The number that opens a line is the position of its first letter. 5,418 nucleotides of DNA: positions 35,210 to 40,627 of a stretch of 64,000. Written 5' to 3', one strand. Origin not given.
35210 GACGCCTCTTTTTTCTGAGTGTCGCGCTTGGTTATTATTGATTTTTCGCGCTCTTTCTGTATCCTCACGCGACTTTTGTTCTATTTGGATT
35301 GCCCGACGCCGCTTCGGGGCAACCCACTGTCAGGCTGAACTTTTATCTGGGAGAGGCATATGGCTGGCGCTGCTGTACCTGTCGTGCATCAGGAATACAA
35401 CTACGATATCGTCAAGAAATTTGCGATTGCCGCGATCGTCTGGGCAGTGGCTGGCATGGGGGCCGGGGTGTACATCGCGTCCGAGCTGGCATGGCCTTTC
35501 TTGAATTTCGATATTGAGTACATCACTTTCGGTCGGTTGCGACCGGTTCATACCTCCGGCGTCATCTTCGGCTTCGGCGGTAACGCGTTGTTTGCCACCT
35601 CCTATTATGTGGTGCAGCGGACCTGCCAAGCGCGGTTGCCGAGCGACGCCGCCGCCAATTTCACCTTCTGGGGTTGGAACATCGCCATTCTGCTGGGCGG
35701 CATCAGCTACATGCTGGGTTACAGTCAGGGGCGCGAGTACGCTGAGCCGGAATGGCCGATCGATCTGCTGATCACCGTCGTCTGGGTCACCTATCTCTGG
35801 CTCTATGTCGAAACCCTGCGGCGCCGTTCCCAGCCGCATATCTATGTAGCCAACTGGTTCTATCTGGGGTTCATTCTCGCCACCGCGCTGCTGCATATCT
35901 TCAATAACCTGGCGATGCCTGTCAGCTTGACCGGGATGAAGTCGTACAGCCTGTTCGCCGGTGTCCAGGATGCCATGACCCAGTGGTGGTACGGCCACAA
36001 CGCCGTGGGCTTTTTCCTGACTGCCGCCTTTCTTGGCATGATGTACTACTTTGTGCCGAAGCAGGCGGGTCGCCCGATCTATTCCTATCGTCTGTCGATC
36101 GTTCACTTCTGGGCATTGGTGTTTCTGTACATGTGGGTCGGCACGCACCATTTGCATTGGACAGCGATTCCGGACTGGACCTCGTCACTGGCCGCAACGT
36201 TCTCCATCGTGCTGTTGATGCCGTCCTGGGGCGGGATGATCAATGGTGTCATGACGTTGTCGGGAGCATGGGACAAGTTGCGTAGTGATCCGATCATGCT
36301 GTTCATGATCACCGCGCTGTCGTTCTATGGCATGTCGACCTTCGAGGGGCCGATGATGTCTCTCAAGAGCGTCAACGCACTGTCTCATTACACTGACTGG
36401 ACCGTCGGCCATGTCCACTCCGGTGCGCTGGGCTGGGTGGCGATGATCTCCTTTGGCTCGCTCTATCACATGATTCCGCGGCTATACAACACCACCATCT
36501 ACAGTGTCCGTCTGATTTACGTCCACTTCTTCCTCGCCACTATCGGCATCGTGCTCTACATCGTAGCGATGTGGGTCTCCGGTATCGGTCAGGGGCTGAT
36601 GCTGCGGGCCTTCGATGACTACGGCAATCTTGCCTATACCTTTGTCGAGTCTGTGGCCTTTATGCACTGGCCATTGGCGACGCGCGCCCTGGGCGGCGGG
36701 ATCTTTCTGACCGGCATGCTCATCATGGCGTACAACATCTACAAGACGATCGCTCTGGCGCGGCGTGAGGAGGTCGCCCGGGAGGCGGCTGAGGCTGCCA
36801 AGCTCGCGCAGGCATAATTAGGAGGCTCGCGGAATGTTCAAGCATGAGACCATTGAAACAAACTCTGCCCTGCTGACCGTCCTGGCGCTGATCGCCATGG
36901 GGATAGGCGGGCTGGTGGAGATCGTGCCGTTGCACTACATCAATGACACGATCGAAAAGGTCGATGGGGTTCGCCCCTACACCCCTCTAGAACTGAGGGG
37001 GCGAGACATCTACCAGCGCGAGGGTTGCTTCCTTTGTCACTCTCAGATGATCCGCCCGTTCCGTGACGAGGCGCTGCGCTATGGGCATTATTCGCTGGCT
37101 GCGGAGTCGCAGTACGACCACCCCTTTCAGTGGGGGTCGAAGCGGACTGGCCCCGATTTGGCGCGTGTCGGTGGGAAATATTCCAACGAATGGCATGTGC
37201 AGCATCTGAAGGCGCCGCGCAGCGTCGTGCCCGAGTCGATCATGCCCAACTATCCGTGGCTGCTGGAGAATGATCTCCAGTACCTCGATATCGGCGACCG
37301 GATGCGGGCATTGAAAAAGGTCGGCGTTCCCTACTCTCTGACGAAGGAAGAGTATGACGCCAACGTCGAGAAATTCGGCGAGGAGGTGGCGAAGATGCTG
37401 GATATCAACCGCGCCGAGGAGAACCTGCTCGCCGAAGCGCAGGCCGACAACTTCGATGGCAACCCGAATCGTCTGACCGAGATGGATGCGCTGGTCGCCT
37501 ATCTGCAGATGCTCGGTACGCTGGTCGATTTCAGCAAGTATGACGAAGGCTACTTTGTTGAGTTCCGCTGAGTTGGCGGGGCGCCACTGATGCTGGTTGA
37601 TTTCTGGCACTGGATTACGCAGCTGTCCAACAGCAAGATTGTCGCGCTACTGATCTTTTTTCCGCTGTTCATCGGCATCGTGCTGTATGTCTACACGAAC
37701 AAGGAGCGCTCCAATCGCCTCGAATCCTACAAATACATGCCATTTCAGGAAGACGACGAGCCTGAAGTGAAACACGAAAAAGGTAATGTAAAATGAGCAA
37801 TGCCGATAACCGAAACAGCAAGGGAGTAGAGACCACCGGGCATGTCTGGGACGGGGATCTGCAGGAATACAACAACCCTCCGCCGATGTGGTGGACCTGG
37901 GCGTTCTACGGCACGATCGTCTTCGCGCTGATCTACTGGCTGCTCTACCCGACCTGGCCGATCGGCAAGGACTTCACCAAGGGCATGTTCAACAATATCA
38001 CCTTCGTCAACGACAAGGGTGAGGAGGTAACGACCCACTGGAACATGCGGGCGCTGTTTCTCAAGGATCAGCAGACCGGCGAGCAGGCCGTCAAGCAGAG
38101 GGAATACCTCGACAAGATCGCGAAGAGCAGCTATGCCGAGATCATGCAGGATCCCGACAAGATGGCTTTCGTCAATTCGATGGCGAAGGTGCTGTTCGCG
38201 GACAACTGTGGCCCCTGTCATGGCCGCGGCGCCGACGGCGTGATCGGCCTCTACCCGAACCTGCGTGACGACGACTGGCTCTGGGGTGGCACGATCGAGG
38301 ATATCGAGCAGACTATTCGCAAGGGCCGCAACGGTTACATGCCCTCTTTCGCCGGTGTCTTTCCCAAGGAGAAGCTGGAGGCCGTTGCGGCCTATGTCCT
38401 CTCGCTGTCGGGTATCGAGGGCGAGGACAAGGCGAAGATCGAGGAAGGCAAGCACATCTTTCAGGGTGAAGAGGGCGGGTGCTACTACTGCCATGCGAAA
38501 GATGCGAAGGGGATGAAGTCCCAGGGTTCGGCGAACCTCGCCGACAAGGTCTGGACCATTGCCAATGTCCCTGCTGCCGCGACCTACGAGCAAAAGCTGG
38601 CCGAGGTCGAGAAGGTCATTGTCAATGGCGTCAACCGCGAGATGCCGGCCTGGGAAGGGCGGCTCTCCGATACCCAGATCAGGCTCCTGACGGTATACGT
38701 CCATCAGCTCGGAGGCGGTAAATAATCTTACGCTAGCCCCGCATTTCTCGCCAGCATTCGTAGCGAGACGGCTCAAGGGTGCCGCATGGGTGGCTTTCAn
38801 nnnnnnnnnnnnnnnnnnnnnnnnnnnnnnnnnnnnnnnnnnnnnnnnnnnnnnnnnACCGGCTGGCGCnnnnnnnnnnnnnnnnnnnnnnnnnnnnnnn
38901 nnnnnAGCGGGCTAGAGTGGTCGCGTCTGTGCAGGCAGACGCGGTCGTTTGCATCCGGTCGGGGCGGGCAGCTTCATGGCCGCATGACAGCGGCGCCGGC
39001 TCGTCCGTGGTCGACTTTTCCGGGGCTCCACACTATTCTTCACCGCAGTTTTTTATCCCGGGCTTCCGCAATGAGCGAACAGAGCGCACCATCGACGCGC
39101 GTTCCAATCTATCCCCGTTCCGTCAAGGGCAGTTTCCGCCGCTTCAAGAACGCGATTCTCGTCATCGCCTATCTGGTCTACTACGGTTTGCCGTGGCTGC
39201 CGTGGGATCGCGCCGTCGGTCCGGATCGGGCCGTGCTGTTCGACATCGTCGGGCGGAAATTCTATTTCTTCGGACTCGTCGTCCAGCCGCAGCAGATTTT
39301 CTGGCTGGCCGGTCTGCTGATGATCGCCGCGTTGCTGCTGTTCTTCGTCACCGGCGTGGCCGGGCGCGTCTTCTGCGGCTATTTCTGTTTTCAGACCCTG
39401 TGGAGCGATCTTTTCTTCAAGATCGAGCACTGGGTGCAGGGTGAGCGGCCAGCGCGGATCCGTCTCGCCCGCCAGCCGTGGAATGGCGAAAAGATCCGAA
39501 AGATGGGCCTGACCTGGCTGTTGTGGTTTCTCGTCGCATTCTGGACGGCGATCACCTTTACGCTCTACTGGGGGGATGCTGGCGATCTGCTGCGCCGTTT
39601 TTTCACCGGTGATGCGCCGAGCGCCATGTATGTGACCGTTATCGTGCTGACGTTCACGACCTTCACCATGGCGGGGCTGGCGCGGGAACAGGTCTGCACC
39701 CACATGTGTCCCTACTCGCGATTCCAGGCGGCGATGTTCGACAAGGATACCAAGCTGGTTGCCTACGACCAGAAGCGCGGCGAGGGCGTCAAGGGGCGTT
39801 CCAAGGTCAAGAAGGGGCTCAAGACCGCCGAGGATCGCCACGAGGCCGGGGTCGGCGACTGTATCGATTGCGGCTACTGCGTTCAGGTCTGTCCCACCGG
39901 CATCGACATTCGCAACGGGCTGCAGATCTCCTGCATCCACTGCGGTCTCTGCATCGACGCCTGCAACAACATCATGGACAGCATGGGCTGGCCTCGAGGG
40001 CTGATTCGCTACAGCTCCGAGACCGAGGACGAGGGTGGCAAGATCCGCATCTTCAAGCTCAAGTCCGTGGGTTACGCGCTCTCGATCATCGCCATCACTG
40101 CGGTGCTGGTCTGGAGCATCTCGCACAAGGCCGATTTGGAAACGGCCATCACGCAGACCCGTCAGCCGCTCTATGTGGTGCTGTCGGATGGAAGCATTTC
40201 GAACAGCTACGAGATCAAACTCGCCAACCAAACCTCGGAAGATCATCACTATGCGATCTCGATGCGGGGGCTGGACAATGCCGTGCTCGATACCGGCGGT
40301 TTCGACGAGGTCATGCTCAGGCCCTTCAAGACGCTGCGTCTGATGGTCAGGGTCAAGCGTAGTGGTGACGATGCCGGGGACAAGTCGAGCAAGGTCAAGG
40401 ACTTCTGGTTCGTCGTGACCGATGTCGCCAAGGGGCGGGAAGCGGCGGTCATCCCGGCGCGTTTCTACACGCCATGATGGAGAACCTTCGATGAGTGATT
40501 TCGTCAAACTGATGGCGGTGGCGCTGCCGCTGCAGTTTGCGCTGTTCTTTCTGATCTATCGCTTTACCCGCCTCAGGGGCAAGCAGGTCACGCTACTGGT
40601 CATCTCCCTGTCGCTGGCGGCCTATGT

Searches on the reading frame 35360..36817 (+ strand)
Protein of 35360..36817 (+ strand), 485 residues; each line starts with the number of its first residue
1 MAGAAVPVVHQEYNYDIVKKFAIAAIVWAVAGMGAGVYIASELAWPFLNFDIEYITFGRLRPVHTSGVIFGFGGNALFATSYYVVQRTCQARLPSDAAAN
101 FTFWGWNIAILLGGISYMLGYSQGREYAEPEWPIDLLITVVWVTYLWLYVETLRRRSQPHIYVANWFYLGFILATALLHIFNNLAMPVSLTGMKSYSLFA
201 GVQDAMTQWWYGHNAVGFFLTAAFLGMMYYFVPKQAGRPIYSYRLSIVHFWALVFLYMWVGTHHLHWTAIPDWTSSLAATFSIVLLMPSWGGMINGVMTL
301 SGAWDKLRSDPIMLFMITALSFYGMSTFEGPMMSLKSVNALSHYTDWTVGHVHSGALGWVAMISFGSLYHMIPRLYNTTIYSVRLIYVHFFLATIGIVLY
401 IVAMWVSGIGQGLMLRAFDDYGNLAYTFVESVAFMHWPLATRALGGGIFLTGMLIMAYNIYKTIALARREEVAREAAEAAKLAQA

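Call 67: search_protein_families(library=pfam, proteins=[window:35360-36817:+], max_evalue=0.00001)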
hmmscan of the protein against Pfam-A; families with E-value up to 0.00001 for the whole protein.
window:35360-36817:+ (485 aa): 1 family
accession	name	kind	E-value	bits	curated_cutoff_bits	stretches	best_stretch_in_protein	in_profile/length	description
PF00115.25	COX1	-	2.1e-112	376.6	34.8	1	16-447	1-435/436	Cytochrome C and Quinol oxidase polypeptide I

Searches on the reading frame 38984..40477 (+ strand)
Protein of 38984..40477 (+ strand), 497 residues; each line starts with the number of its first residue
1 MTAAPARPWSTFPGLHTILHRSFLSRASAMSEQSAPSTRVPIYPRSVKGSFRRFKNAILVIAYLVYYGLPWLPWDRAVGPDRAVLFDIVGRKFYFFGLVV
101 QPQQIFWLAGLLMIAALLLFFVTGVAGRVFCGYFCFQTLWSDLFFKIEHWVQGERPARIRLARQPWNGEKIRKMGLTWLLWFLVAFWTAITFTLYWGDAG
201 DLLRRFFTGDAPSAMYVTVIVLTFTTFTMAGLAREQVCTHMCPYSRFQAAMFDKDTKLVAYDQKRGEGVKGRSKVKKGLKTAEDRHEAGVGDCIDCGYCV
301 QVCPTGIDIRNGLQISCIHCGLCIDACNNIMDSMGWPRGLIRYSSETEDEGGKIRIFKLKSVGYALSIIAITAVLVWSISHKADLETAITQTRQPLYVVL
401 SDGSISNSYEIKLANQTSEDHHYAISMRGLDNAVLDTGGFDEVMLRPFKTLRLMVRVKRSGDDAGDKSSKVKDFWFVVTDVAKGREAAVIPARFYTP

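Call 67: search_protein_families(library=pfam, proteins=[window:38984-40477:+], max_evalue=0.00001)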
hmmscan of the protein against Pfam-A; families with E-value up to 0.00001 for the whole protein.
window:38984-40477:+ (497 aa): 8 families
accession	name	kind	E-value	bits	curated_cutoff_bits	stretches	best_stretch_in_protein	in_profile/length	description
PF13746.11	Fer4_18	-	2.7e-52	176.2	27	1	233-346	1-114/114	4Fe-4S dicluster domain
PF11614.14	FixG_C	-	8e-22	78.1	25.6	1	375-497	1-119/119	IG-like fold at C-terminal of FixG, putative oxidoreductase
PF12838.12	Fer4_7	-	8.6e-10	39.4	27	0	237-307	7-52/52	4Fe-4S dicluster domain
PF13187.11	Fer4_9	-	1.6e-09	38.1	27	1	238-306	8-50/52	4Fe-4S dicluster domain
PF13183.11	Fer4_8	-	2.2e-09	38.2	27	1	237-307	10-68/68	4Fe-4S dicluster domain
PF13237.11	Fer4_10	-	5.8e-09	36.2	25.5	1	237-304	14-53/53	4Fe-4S dicluster domain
PF13534.11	Fer4_17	-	2.1e-08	35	22.2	0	237-308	7-61/61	4Fe-4S dicluster domain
PF12801.12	Fer4_5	-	2.3e-06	27.9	22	1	109-146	2-39/48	4Fe-4S binding domain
